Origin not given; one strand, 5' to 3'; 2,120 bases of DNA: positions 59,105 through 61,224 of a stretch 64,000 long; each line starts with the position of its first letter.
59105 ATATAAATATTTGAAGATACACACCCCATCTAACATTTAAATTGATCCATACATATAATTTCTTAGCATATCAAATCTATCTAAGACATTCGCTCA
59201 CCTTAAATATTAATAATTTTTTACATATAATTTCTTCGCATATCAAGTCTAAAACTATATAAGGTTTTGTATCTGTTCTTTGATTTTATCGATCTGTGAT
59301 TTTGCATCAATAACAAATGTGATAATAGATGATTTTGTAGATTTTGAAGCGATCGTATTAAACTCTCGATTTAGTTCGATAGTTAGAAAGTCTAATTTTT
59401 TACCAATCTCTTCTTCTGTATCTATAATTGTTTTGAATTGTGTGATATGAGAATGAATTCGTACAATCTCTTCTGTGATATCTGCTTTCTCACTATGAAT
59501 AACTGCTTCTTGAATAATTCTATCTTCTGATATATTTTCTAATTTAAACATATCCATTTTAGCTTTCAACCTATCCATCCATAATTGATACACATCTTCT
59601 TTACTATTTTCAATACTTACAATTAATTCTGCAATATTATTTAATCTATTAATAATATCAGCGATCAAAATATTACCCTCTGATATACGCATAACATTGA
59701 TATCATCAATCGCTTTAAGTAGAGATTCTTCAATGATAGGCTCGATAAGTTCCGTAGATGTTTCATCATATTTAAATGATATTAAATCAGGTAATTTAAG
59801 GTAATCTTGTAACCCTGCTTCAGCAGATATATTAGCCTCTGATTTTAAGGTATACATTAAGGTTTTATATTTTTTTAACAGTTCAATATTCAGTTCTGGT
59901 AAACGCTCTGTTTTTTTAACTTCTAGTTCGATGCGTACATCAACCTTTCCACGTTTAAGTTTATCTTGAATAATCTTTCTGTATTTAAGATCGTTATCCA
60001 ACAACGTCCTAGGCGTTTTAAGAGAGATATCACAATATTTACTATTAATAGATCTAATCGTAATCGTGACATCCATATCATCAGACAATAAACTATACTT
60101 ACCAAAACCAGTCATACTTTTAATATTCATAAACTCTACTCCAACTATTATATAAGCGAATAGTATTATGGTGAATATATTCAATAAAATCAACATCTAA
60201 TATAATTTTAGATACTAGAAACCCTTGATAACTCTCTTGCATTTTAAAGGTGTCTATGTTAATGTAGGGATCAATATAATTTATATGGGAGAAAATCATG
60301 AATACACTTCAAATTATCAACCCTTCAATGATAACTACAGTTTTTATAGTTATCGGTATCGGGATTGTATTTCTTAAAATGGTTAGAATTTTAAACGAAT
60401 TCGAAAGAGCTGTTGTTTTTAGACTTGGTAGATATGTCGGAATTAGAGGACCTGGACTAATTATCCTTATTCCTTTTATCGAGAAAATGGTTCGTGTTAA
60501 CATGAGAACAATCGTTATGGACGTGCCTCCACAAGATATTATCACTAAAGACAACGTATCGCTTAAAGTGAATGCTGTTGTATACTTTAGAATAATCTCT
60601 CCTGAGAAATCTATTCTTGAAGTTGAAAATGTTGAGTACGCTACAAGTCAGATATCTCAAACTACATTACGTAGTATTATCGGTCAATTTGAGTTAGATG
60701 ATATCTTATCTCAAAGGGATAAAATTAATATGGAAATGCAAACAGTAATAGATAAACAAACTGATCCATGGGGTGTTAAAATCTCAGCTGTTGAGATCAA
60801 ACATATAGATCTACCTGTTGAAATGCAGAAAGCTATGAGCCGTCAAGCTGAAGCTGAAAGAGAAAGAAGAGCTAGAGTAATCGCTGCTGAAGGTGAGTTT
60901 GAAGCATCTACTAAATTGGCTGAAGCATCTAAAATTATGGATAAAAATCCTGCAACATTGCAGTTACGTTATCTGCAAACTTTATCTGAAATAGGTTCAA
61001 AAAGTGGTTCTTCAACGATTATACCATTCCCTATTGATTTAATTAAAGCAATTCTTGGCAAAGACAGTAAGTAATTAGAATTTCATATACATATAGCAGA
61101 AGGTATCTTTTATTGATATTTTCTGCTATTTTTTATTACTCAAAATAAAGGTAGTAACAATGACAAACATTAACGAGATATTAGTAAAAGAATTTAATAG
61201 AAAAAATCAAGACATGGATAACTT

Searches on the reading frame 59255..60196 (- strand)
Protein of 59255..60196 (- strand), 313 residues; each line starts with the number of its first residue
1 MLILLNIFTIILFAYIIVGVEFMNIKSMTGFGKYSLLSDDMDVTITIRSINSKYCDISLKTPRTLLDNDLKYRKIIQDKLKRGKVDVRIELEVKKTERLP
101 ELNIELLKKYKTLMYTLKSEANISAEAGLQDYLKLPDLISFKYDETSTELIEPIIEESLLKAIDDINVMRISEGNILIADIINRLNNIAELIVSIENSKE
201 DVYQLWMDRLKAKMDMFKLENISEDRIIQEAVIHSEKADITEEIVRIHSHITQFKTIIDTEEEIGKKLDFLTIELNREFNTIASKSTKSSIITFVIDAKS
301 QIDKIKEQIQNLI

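Call 43: search_protein_families(library=pfam, proteins=[window:59255-60196:-], max_evalue=0.01)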
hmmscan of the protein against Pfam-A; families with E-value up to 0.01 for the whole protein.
window:59255-60196:- (313 aa): 2 families
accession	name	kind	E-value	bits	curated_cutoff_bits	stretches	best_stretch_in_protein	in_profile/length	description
PF03755.18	YicC-like_N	-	1.7e-35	123.2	25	1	25-177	1-154/156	Endoribonuclease YicC-like, N-terminal region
PF08340.16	YicC-like_C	-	1.9e-35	122.1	27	1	195-312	1-119/120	Endoribonuclease YicC-like, C-terminal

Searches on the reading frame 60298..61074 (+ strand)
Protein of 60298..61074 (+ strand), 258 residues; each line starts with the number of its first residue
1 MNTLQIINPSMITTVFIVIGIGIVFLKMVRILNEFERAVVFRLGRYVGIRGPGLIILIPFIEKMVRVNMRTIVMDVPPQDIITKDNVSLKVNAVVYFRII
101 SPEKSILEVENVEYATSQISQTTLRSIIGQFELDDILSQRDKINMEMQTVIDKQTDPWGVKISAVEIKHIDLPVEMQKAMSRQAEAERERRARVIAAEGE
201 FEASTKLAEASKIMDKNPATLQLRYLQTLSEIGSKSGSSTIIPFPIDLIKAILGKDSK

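Call 43: search_protein_families(library=pfam, proteins=[window:60298-61074:+], max_evalue=0.01)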
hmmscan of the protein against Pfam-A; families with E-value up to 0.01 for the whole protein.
window:60298-61074:+ (258 aa): 2 families
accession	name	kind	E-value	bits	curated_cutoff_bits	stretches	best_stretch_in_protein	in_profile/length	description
PF01145.31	Band_7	-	1.8e-40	139.3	23.6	1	32-200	3-175/176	SPFH domain / Band 7 family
PF13421.11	Band_7_1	-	0.00029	21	24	1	105-185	126-208/211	SPFH domain-Band 7 family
